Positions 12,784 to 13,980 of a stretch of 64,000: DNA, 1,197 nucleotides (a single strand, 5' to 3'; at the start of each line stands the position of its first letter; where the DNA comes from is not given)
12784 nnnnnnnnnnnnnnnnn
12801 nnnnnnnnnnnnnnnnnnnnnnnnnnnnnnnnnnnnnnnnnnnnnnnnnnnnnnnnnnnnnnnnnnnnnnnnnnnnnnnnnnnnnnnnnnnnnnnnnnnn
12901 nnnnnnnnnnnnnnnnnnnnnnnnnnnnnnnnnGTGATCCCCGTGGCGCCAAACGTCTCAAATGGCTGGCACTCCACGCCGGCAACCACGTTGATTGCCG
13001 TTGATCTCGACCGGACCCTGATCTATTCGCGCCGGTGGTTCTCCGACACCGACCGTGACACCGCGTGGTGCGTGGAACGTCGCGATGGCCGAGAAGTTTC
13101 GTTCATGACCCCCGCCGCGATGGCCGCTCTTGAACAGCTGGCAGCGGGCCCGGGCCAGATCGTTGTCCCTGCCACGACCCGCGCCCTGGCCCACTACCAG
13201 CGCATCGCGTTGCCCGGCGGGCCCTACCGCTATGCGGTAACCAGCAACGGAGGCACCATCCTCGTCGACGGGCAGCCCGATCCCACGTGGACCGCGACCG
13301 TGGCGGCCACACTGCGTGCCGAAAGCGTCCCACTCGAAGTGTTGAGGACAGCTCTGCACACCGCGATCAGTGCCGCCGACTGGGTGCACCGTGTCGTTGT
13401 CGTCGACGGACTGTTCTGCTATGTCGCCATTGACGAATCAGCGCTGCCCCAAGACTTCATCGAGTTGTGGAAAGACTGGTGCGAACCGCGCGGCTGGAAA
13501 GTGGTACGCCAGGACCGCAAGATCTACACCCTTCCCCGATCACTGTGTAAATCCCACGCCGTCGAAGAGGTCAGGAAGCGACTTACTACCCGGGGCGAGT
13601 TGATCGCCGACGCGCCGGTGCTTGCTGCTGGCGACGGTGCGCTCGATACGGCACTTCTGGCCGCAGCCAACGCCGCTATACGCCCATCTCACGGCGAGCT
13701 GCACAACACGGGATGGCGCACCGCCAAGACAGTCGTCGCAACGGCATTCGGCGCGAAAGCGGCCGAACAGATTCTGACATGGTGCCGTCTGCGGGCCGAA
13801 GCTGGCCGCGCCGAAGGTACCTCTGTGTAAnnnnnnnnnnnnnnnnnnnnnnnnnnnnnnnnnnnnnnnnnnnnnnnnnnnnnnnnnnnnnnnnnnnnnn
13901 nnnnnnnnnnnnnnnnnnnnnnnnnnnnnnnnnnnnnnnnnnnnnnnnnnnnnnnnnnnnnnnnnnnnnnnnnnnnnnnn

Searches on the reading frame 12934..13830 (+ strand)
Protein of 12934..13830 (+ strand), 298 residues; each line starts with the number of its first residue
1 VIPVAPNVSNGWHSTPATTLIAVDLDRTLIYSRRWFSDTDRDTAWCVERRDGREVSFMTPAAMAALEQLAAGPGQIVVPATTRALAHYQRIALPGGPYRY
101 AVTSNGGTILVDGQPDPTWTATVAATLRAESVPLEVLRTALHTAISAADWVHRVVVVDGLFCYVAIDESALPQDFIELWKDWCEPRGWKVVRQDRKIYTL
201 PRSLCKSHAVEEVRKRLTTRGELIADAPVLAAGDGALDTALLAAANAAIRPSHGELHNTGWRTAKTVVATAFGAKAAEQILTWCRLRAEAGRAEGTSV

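Call 4: search_protein_families(library=pfam, proteins=[window:12934-13830:+], max_evalue=0.01)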
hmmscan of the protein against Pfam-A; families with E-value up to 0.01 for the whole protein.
window:12934-13830:+ (298 aa): 0 families

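Call 8: search_protein_families(library=phrogs, proteins=[window:12934-13830:+], max_evalue=0.01)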
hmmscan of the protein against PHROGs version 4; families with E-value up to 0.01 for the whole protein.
window:12934-13830:+ (298 aa): 0 families

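Call 16: search_protein_families(library=ncbifam, proteins=[window:12934-13830:+], max_evalue=1)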
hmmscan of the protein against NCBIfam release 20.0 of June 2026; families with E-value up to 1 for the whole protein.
window:12934-13830:+ (298 aa): 6 families
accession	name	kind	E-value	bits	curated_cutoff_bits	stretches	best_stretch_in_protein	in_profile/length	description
TIGR01484.1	HAD-SF-IIB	subfamily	0.00028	21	41.8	1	20-113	1-72/221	HAD-IIB family hydrolase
TIGR01486.1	HAD-SF-IIB-MPGP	subfamily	0.0033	16.8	164.75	1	179-250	151-219/257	mannosyl-3-phosphoglycerate phosphatase family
NF007579.0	PRK10214.1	equivalog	0.039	13.9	60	1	141-159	11-29/32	ilvB operon leader peptide IvbL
NF001217.0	PRK00192.1-4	equivalog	0.062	12.8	373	1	180-249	157-221/265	mannosyl-3-phosphoglycerate phosphatase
TIGR00099.1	Cof-subfamily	subfamily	0.078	12.6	137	0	20-113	1-70/256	Cof-type HAD-IIB family hydrolase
TIGR02463.1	MPGP_rel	hypoth_equivalog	0.098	12.4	282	1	182-249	151-213/216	mannosyl-3-phosphoglycerate phosphatase-related protein YedP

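Call 17: search_solved_structures(query=window:12934-13830:+, max_evalue=10, show_alignments=2)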
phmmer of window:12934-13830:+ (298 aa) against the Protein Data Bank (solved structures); distinct sequences matched with E-value up to 10: 3.
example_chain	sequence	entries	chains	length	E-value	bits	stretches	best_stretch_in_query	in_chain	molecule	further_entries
6cj0_A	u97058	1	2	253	7.5e-10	41.8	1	18-256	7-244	Trehalose phosphatase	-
6d3v_A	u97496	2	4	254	7.5e-10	41.8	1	18-256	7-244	Trehalose phosphatase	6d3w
9s0k_A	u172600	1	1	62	0.28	13.6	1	107-142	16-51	DBL1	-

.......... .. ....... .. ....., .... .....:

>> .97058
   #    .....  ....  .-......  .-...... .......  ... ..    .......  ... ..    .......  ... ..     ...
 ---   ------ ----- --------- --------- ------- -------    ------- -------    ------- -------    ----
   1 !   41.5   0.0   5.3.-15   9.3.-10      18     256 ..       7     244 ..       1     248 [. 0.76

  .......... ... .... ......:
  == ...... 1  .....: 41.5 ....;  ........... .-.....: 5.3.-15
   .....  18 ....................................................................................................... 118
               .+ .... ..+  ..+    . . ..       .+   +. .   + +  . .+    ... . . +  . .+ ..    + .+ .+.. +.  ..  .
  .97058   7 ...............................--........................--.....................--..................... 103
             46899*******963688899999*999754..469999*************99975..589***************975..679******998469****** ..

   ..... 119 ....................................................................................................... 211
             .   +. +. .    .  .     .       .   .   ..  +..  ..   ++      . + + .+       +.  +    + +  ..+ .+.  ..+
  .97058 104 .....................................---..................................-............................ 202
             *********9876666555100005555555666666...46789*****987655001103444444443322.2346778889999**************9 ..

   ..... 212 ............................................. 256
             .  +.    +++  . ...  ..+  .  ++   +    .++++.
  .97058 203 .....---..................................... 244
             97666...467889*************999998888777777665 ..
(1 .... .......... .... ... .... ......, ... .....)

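Call 20: find_homologous_proteins(query=window:12934-13830:+)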
Query window:12934-13830:+ (298 aa): 154 proteins with E <= 0.001 among 8000 candidates; the best 120 are listed.
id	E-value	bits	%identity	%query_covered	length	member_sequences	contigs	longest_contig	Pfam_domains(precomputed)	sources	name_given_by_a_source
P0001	6.5e-193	658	98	100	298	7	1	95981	-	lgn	-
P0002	4.4e-113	396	65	96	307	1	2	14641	-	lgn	-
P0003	4.4e-111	389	66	96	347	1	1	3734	-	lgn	-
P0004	1.8e-109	384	66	95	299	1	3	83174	-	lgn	-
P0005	1.6e-106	374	63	93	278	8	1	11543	-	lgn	-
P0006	1.3e-105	371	63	96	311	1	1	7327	-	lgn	-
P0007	2.6e-104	367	64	93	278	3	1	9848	-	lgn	-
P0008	2.7e-103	363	62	93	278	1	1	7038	-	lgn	-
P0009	2.1e-102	360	62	93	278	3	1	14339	-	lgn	-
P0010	4.7e-101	356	60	93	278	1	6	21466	-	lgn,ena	-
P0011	6.0e-100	352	61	93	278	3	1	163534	-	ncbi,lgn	ncbi:HAD family hydrolase [Mycolicibacterium fortuitum]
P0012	1.0e-91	325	60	91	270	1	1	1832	-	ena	-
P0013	3.2e-91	324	59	90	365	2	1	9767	-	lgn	-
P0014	5.7e-91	323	59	91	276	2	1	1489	-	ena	-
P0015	7.8e-90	319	59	89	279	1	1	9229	-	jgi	jgi:hypothetical protein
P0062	1.2e-71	260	49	91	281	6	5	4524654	-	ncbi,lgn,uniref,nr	ncbi:mannosyl-3-phosphoglycerate phosphatase [Rhodococcus gordoniae]|uniref:Mannosyl-3-phosphoglycer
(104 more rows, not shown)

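Call 21: find_encoding_contigs(protein=P0011, flank=8000, max_places=3)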
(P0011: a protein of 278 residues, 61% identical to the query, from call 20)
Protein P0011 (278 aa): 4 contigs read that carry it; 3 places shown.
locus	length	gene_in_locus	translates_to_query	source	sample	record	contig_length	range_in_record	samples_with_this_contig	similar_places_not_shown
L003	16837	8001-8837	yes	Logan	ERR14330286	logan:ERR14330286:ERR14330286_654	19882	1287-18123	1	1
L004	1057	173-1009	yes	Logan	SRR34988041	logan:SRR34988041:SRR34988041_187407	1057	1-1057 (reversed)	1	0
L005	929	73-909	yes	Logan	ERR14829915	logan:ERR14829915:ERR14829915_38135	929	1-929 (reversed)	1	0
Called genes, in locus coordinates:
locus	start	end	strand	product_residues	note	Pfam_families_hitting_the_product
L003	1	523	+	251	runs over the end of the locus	PF01987:AIM24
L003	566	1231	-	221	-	-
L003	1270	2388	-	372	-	PF03741:TerC, PF04332:DUF475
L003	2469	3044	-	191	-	PF02342:TerD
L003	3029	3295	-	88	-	-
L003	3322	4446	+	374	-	-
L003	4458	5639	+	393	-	PF15617:C-C_Bond_Lyase, PF03328:HpcH_HpaI (weak)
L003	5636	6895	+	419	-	PF15609:PRTase_2, PF12500:TRSP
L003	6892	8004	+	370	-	PF11202:StiP, PF15608:PELOTA_1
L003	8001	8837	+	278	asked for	-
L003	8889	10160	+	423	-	PF02342:TerD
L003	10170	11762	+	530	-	PF02342:TerD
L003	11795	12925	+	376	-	PF14020:DUF4236 (weak)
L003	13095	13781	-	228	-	-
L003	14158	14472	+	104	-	-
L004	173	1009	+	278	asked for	-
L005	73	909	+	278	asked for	-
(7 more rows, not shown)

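Call 22: find_encoding_contigs(protein=P0062, flank=8000, max_places=3)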
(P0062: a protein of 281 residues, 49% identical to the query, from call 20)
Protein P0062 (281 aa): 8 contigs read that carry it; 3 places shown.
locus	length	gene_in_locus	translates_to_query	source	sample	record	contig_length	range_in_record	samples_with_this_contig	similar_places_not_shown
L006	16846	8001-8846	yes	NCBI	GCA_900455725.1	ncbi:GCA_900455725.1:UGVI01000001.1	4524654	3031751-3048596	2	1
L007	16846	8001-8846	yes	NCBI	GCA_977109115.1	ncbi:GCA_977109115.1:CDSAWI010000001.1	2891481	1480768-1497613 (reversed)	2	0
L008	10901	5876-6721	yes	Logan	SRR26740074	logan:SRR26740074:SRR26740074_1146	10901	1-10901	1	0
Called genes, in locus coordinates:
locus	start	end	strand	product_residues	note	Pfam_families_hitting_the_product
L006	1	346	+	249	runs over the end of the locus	PF01814:Hemerythrin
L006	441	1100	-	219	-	-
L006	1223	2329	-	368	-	PF03741:TerC, PF04332:DUF475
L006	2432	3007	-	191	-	PF02342:TerD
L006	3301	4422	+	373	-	-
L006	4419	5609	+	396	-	PF03328:HpcH_HpaI (weak), PF15617:C-C_Bond_Lyase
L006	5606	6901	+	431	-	PF15609:PRTase_2, PF12500:TRSP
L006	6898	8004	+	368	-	PF11202:StiP, PF15608:PELOTA_1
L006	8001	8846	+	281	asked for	-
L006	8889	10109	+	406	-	PF02342:TerD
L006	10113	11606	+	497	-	PF02342:TerD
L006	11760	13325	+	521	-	PF00501:AMP-binding, PF13193:AMP-binding_C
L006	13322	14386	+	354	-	PF00753:Lactamase_B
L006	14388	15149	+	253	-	PF00378:ECH_1, PF16113:ECH_2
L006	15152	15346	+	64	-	-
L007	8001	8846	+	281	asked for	-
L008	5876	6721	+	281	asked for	-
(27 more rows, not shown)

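Call 23: find_encoding_contigs(protein=P0001, flank=10000, max_places=2)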
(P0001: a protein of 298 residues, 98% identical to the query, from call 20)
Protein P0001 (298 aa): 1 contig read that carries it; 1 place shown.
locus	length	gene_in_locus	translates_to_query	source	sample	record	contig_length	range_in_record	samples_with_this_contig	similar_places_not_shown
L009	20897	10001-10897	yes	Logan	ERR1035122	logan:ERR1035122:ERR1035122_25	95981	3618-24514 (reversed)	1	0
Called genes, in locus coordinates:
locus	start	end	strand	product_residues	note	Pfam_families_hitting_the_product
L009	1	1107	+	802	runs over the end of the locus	-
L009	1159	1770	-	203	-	-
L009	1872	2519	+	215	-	-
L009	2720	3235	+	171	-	-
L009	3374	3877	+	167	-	-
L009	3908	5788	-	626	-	PF00773:RNB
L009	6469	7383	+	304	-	-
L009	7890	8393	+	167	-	-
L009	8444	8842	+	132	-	-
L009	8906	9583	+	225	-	-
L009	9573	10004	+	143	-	-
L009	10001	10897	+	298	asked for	-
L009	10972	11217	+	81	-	-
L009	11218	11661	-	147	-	-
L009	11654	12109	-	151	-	-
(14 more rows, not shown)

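Call 24: find_encoding_contigs(protein=P0004, flank=10000, max_places=3)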
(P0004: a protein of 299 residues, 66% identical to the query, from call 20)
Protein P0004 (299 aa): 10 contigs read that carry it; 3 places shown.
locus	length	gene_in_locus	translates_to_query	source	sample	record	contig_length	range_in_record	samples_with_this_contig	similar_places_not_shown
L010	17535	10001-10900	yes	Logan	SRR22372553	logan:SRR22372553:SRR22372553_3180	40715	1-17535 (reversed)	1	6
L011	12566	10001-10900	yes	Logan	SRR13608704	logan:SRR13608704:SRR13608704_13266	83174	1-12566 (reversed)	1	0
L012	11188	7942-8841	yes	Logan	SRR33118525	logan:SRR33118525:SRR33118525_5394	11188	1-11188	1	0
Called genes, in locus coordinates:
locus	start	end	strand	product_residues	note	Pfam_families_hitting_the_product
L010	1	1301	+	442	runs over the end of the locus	-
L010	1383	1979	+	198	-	PF00149:Metallophos (weak), PF12850:Metallophos_2 (faint)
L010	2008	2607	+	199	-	-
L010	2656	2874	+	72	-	-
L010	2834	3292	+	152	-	-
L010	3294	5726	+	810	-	-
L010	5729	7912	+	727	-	-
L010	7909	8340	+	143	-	-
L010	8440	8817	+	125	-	-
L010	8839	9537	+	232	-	-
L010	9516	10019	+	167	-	-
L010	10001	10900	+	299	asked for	-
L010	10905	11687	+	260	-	-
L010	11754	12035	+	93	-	-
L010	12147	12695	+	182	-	-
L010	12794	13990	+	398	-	-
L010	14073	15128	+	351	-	-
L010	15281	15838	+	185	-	PF14081:DUF4262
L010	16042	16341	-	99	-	-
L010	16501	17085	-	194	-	PF22784:PTP-SAK, PF22785:Tc-R-P, PF22741:PTP-NADK, PF00782:DSPc, PF14566:PTPlike_phytase (weak)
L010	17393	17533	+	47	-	?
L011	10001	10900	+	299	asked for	-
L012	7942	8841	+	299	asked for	-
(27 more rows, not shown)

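Call 25: find_encoding_contigs(protein=P0002, flank=10000, max_places=2)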
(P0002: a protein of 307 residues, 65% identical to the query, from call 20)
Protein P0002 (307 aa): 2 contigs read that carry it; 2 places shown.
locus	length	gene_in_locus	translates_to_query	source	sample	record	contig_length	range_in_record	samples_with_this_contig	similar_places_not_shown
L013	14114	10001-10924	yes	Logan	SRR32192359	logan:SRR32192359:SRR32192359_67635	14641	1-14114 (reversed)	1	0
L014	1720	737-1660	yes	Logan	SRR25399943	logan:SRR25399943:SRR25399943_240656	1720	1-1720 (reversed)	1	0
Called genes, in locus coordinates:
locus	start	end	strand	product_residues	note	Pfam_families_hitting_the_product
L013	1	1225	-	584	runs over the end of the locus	?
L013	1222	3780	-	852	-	PF12846:AAA_10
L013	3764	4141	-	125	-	-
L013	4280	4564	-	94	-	-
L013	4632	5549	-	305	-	PF12642:TpcC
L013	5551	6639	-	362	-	-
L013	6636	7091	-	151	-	-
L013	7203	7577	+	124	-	-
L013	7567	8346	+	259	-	-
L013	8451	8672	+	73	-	-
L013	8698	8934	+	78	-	-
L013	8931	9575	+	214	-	-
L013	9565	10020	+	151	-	-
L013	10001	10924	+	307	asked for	-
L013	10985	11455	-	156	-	-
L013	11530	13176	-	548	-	PF11203:EccE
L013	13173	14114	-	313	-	?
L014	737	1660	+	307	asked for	-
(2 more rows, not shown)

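Call 82: search_dna_similar(query=window:12934-13830:+, collection=plasmids, mode=protein, max_rows=25)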
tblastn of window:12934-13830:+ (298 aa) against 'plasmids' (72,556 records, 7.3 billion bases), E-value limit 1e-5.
Records with a match: 9; places in all: 9; records where one place covers at least 80% of the query: 7.
Best place of each record, by identity: 60-80% 1; <60% 8.
By first word of the organism name: Mycolicibacterium 2; Mycobacteroides 1; Mycobacterium 1; Prescottella 1; Nocardia 1; Tsukamurella 1; Alkaliphilus 1; Lactococcus 1.
By predicted mobility (MOB-suite, as given by PLSDB): non-mobilizable 8; mobilizable 1.
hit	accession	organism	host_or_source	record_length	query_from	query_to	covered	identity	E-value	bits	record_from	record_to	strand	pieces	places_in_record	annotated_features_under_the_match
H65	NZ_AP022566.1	Mycolicibacterium alvei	-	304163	17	294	93%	62.6%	2e-87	291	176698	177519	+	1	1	hypothetical protein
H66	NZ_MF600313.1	Mycolicibacterium sp. CBMA 213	Soil,soil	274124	20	291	91%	57.0%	5e-77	262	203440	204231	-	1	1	HAD family hydrolase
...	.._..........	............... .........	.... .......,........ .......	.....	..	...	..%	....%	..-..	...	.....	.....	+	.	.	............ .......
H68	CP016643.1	Mycobacterium sp. djl-10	activated sludge,waste water treatment ...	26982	17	292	93%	52.9%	7e-74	253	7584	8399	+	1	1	HAD family hydrolase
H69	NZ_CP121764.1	Prescottella equi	soil,soil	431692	18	283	89%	47.9%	1e-50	186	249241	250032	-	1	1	HAD family hydrolase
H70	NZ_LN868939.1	Nocardia farcinica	not known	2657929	20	283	89%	47.0%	1e-53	195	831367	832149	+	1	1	none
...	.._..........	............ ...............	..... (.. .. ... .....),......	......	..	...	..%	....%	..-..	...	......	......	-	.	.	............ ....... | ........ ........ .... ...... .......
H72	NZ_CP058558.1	Alkaliphilus sp. B6464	-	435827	20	225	69%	26.9%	5e-16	86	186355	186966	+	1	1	HAD hydrolase family protein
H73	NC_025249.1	Lactococcus cremoris subsp. cremoris MG1363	-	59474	13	198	62%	27.5%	7e-8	61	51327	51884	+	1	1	hypothetical protein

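Call 88: search_protein_families(library=padloc, proteins=[window:12934-13830:+], max_evalue=0.01)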
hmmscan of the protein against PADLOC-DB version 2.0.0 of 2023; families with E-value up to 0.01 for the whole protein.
window:12934-13830:+ (298 aa): 0 families

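Call 90: get_annotated_region(hit=H67, flank=9000)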
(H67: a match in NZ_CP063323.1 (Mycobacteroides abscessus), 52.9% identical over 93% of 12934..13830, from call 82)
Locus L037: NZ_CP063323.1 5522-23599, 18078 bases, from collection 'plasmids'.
description: Mycobacteroides abscessus subsp. abscessus strain GD25 plasmid pGD25-3, complete sequence
organism: Mycobacteroides abscessus (NCBI taxid 1185650)
taxonomy: Bacteria; Actinomycetota; Actinomycetes; Mycobacteriales; Mycobacteriaceae; Mycobacteroides; Mycobacteroides abscessus
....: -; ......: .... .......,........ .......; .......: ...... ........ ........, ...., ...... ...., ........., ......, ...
typing (MOB-suite, as given by PLSDB): non-mobilizable
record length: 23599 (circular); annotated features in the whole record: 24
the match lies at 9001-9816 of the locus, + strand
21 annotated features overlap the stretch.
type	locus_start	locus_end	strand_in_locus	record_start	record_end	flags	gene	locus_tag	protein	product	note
CDS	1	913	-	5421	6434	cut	-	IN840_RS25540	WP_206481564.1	DUF4236 domain-containing protein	-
CDS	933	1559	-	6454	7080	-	-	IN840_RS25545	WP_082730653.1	TerD family protein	-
CDS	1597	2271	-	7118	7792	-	-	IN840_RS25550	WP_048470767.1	Tellurium resistance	-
CDS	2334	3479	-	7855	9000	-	-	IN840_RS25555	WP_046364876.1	DUF475 domain-containing protein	-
CDS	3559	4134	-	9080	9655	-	-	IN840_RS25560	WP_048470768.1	TerD family protein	GO:0006950 - response to stress [Evidence IEA]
CDS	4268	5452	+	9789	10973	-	-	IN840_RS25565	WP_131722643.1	hypothetical protein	-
CDS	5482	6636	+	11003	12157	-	-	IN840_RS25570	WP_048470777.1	HpcH/HpaI aldolase/citrate lyase family protein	-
CDS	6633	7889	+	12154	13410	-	-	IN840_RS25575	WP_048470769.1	phosphoribosyltransferase family protein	-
CDS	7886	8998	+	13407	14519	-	-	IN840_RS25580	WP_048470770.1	cysteine protease StiP family protein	-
CDS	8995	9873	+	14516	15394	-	-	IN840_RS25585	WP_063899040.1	hypothetical protein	-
CDS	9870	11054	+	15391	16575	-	-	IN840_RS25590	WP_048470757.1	TerD family protein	-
CDS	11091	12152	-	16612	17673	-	-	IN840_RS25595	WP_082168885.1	DUF1524 domain-containing protein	-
CDS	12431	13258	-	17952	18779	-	-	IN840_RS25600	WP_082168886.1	abortive infection family protein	-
CDS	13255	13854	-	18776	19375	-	-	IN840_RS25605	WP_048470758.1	recombinase family protein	GO:0006310 - DNA recombination [Evidence IEA]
CDS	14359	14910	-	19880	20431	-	-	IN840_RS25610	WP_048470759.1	hypothetical protein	-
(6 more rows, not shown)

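Call 91: get_annotated_region(hit=H65, flank=8000)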
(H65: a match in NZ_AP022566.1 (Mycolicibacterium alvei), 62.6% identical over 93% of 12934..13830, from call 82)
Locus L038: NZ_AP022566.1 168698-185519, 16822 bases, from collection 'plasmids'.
description: Mycolicibacterium alvei strain JCM 12272 plasmid pJCM12272, complete sequence
organism: Mycolicibacterium alvei (NCBI taxid 67081)
taxonomy: Bacteria; Actinomycetota; Actinomycetes; Mycobacteriales; Mycobacteriaceae; Mycolicibacterium; Mycolicibacterium alvei
host: -; source: -; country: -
typing (MOB-suite, as given by PLSDB): non-mobilizable
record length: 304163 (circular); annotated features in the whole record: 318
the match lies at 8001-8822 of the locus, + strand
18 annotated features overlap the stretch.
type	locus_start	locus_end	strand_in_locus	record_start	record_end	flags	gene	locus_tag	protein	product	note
CDS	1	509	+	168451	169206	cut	-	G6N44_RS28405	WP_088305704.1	AIM24 family protein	-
CDS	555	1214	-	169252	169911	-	-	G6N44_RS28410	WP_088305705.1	Tellurium resistance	-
CDS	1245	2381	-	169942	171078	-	-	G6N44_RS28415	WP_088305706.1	DUF475 domain-containing protein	-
CDS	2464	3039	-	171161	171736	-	-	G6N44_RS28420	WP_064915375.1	TerD family protein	GO:0006950 - response to stress [Evidence IEA]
CDS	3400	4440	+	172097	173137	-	-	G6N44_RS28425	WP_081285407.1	hypothetical protein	-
CDS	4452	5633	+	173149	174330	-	-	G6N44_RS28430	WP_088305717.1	HpcH/HpaI aldolase/citrate lyase family protein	-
CDS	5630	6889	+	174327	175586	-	-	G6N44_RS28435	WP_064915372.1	phosphoribosyltransferase family protein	-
CDS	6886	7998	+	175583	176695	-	-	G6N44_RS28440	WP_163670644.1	cysteine protease StiP family protein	-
CDS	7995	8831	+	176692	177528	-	-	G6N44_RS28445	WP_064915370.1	hypothetical protein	-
CDS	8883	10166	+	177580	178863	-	-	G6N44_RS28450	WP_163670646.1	TerD family protein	-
CDS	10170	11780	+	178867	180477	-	-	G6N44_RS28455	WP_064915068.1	TerD family protein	-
CDS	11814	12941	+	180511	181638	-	-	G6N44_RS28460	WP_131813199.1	DUF4236 domain-containing protein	-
CDS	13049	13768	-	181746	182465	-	-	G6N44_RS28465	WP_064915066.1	DUF4878 domain-containing protein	-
CDS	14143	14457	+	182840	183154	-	-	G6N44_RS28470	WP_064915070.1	hypothetical protein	-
CDS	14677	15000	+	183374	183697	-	-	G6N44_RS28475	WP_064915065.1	hypothetical protein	-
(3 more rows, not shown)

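Call 102: search_protein_families(library=pfam, alignment_id=A6, max_evalue=1)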
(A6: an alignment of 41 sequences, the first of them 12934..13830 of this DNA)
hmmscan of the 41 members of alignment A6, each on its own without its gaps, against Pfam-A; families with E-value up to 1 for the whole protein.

A. member 1, window:12934-13830:+ (298 aa): 1 family
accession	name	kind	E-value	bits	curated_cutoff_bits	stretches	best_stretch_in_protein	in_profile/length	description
PF12710.13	HAD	-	0.12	13.2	27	0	200-242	145-188/189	haloacid dehalogenase-like hydrolase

B. families by the number of members that match (of 41 scanned): 10 families
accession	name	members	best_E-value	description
PF08282.18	Hydrolase_3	8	0.064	haloacid dehalogenase-like hydrolase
PF12710.13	HAD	6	0.01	haloacid dehalogenase-like hydrolase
PF05116.19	S6PP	4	0.005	Sucrose-6F-phosphate phosphohydrolase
PF25243.1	WAV3_C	2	0.056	E3 ubiquitin-protein ligase WAV3-like, C-terminal domain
PF21048.2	Rad26-like_N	2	0.14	Rad26-like, N-terminal domain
PF20007.4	fvmRadSAM-pep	1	0.083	FtsH ternary system-associated peptide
PF23729.2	Spectrin_Dys-1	1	0.15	Dystrophin-1-like, spectrin repeat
PF10054.14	DUF2291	1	0.23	Predicted periplasmic lipoprotein (DUF2291)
PF06094.17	GGACT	1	0.24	Gamma-glutamyl cyclotransferase, AIG2-like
PF06059.17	DUF930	1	0.24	Domain of Unknown Function (DUF930)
